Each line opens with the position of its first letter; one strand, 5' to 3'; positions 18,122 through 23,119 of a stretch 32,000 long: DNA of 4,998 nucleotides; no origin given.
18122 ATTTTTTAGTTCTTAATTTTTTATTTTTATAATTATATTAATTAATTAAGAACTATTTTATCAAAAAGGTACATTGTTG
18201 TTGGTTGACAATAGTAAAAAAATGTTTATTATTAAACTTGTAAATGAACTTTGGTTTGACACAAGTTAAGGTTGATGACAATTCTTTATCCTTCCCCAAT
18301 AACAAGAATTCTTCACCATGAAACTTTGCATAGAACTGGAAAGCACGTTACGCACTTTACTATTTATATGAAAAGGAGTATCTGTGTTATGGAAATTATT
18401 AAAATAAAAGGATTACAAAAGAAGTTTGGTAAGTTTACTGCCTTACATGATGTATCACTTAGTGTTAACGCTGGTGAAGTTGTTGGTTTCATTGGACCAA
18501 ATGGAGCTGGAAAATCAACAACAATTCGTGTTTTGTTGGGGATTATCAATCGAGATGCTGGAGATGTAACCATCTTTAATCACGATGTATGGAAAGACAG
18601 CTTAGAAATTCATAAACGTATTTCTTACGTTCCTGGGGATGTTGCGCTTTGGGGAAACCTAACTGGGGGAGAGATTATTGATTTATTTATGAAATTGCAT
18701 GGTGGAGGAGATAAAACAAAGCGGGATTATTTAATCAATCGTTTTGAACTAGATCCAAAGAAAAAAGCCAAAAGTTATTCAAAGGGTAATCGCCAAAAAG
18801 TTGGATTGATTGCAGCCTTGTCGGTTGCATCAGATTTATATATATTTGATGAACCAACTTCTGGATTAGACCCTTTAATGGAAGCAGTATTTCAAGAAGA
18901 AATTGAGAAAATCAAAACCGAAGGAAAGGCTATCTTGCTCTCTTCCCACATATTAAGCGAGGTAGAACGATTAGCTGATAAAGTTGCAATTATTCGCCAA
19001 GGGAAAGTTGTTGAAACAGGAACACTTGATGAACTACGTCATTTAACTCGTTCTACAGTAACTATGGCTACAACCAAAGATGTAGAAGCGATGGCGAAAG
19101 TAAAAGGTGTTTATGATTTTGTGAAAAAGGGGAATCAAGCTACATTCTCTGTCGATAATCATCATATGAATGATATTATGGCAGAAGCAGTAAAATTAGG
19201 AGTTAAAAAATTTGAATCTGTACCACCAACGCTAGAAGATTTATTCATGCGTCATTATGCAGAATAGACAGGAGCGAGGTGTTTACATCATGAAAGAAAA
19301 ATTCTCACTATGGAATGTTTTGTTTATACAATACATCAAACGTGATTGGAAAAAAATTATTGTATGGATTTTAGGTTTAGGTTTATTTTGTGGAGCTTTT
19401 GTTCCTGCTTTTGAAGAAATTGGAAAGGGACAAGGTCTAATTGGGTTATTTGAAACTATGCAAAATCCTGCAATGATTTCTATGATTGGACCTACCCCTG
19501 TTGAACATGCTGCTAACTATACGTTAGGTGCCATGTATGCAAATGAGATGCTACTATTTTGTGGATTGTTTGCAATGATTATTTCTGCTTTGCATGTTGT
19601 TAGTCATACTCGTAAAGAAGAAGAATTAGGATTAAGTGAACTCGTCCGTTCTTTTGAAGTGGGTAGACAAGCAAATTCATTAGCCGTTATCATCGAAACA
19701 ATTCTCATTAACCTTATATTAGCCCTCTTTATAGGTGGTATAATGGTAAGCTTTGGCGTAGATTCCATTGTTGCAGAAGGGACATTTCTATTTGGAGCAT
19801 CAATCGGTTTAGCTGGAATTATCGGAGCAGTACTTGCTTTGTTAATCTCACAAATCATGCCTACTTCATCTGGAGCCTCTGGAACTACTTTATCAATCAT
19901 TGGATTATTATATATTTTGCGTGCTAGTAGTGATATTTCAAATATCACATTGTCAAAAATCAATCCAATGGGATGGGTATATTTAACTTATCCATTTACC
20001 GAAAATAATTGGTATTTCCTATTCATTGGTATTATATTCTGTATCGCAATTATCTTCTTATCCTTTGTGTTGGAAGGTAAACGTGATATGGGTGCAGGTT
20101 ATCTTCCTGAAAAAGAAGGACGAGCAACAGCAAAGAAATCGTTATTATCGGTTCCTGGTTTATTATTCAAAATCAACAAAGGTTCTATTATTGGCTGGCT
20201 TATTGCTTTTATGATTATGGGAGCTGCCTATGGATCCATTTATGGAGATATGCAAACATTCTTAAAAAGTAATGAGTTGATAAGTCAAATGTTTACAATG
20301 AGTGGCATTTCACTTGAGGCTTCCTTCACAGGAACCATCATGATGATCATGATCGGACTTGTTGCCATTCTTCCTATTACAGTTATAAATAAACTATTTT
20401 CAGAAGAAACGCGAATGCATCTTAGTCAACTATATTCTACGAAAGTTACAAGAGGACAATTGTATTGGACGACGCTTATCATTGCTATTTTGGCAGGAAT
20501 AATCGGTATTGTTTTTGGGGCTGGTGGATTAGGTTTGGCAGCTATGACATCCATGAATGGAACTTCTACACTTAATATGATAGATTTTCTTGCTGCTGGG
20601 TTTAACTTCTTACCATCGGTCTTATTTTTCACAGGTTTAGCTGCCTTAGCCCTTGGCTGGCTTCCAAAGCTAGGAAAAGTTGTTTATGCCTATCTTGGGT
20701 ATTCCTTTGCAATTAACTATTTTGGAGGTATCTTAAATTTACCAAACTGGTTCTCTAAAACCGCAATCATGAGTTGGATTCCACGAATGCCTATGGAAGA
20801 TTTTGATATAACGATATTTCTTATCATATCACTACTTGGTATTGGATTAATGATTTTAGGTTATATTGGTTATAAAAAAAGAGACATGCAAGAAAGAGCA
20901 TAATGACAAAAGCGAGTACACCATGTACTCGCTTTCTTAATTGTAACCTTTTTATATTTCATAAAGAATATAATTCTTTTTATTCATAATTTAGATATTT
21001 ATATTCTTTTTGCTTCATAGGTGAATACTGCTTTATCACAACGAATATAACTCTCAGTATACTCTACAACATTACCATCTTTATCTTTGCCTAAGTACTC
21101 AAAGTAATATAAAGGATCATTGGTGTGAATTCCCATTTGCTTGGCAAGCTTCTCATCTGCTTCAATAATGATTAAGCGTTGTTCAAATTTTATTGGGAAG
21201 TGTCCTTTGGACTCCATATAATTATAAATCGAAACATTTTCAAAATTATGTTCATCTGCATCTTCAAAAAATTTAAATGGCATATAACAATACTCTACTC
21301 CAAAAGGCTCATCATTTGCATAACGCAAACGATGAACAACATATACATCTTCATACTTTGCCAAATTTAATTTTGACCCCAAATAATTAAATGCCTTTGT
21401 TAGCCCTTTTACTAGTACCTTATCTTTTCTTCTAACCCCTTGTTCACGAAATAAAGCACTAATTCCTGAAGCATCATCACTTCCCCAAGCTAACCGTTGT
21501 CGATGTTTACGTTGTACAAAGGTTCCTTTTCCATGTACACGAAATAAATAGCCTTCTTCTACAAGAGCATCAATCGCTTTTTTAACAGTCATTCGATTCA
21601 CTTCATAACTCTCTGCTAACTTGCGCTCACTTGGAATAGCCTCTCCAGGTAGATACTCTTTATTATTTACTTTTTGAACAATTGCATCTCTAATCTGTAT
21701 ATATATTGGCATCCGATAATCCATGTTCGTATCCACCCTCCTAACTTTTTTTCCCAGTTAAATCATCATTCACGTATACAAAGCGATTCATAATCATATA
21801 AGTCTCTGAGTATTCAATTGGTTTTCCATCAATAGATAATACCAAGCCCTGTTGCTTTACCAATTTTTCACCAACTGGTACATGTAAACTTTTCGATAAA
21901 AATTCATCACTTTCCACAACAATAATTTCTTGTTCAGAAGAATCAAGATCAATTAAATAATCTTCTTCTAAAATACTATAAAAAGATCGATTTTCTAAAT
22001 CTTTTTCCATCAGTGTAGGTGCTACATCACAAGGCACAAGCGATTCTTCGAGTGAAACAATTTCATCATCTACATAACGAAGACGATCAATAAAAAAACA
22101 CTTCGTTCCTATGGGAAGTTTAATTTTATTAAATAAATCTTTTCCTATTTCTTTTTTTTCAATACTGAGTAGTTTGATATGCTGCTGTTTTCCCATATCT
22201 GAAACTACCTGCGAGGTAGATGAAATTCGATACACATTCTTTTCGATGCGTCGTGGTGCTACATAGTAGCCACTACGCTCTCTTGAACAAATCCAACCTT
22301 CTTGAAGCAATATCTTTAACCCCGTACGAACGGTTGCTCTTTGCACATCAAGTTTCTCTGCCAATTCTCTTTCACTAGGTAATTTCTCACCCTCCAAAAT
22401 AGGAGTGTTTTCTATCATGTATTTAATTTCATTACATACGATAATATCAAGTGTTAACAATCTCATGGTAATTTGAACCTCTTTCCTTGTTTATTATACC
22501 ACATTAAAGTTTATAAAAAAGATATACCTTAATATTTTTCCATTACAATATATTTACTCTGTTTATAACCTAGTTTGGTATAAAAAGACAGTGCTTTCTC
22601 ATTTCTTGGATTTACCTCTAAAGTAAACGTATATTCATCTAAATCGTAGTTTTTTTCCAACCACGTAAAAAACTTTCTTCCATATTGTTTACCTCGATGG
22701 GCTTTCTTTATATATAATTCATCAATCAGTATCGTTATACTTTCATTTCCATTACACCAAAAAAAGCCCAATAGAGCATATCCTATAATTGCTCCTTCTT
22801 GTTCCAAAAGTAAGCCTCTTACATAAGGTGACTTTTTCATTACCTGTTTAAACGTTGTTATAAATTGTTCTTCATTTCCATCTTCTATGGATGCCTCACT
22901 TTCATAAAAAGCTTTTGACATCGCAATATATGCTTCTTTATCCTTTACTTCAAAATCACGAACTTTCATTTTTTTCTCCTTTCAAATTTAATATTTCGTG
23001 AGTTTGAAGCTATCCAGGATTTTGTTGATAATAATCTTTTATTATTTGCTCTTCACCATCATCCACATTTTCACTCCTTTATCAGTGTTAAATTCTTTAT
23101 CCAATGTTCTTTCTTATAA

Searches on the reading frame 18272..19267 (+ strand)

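Call 45: search_protein_families(library=padloc, proteins=[window:18272-19267:+], max_evalue=0.001)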
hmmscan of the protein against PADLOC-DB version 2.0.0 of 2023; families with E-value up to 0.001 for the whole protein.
window:18272-19267:+ (331 aa): 5 families
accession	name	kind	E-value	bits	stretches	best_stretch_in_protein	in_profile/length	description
PDLC04135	mad3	-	3.2e-27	94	2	153-262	248-363/374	mads_3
PDLC02980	AriA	-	8e-12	43.7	1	169-227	238-299/304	-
PDLC04140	mad8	-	2.6e-08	31.8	1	56-106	15-67/314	mads_8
PDLC00293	PtuA1|PtuA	-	0.00034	17.7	0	53-92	9-49/527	AAA ATPase domain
PDLC02335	AbiLi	-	0.00046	17.3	0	60-88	63-96/326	AbiLi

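Call 46: search_protein_families(library=ncbifam, proteins=[window:18272-19267:+], max_evalue=0.001)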
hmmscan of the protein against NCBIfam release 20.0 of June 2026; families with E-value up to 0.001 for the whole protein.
window:18272-19267:+ (331 aa): 184 families (the best 25 are shown)
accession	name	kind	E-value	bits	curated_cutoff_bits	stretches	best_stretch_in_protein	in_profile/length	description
TIGR01188.1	drrA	subfamily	1.5e-58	198.5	312.45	1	50-326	1-298/302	daunorubicin resistance ABC transporter, ATP-binding protein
TIGR03522.1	GldA_ABC_ATP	equivalog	1.2e-49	169.5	402.6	1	43-309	3-275/301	gliding motility-associated ABC transporter ATP-binding subunit GldA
NF047565.1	PSM_export_PmtA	equivalog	1.2e-43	149.4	350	1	43-315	3-273/282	phenol-soluble modulin export ABC transporter ATP-binding protein PmtA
TIGR03740.1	galliderm_ABC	subfamily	2.2e-42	145.3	309.75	1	44-254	2-210/223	lantibiotic protection ABC transporter ATP-binding subunit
NF033858.1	ABC2_perm_RbbA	equivalog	2.5e-41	141.5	1050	1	40-260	264-489/909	ribosome-associated ATPase/putative transporter RbbA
TIGR04406.1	LPS_export_lptB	equivalog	7.6e-37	126.9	240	1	43-255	2-222/239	LPS export ABC transporter ATP-binding protein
NF010060.0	PRK13537.1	equivalog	5e-36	124.2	521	1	36-255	9-233/314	nodulation factor ABC transporter ATP-binding protein NodI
TIGR03864.1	PQQ_ABC_ATP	hypoth_equivalog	9.3e-34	116.9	302.25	1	43-260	2-224/236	ABC transporter, ATP-binding subunit, PQQ-dependent alcohol dehydrogenase system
TIGR01186.1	proV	subfamily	8.8e-33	113.9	326.6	1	51-256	2-218/363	betaine/proline/choline family ABC transporter ATP-binding protein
NF010059.0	PRK13536.1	equivalog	9.6e-33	113.3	549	1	30-327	32-334/342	nodulation factor ABC transporter ATP-binding protein NodI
TIGR01288.1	nodI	equivalog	2.6e-31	108.8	424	1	43-327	5-295/303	nodulation factor ABC transporter ATP-binding protein NodI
NF011967.0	PRK15439.1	equivalog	2.1e-30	105.6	586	1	40-259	9-231/510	autoinducer 2 ABC transporter ATP-binding protein LsrA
NF041861.1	YtfR_transport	equivalog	3.1e-30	105.1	850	1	42-282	1-249/492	galactofuranose ABC transporter, ATP-binding protein YtfR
NF008442.0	PRK11288.1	equivalog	6.3e-30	103.9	689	1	41-313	6-281/504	L-arabinose ABC transporter ATP-binding protein AraG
NF007082.0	PRK09536.1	equivalog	4.2e-29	101.9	537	1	42-264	3-233/402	corrinoid ABC transporter ATPase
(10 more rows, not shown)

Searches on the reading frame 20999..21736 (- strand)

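Call 76: search_protein_families(library=pfam, proteins=[window:20999-21736:-], max_evalue=0.00001)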
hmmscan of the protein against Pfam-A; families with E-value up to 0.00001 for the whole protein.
window:20999-21736:- (245 aa): 2 families
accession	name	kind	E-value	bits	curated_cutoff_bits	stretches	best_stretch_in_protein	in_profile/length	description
PF07702.18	UTRA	-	6.3e-25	88.1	23.8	1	99-235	2-139/141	UTRA domain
PF00392.27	GntR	-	3e-20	72.1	27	1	12-74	2-64/64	Bacterial regulatory proteins, gntR family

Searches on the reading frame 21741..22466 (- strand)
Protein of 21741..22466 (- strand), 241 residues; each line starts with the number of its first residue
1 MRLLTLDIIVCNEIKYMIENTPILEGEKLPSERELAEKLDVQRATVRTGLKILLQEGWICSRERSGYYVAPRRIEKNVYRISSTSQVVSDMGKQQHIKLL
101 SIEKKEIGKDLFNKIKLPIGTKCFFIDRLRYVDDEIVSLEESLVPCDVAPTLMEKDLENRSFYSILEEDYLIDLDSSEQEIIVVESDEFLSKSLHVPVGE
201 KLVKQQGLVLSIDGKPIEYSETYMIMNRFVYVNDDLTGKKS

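Call 76: search_protein_families(library=pfam, proteins=[window:21741-22466:-], max_evalue=0.00001)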
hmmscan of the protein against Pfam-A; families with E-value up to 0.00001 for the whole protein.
window:21741-22466:- (241 aa): 2 families
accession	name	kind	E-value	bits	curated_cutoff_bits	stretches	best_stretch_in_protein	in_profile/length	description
PF07702.18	UTRA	-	5.9e-28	97.9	23.8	1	91-229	2-140/141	UTRA domain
PF00392.27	GntR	-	4.8e-14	52.2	27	1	12-69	7-64/64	Bacterial regulatory proteins, gntR family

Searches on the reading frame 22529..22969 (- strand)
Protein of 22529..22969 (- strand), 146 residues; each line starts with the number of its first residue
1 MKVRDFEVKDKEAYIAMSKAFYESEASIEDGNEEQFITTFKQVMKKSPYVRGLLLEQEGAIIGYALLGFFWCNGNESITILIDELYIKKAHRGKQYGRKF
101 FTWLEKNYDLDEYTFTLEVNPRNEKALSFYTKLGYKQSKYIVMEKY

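Call 76: search_protein_families(library=pfam, proteins=[window:22529-22969:-], max_evalue=0.00001)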
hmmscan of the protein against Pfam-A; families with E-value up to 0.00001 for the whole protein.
window:22529-22969:- (146 aa): 3 families
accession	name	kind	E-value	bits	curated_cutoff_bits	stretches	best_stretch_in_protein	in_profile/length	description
PF00583.31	Acetyltransf_1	-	1.8e-11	44.7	20.7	1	31-135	16-116/116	Acetyltransferase (GNAT) family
PF13508.13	Acetyltransf_7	-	1.5e-10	41.7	27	1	53-136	6-83/84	Acetyltransferase (GNAT) domain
PF13673.13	Acetyltransf_10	-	1.8e-07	31.6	23.6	1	38-138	18-110/128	Acetyltransferase (GNAT) domain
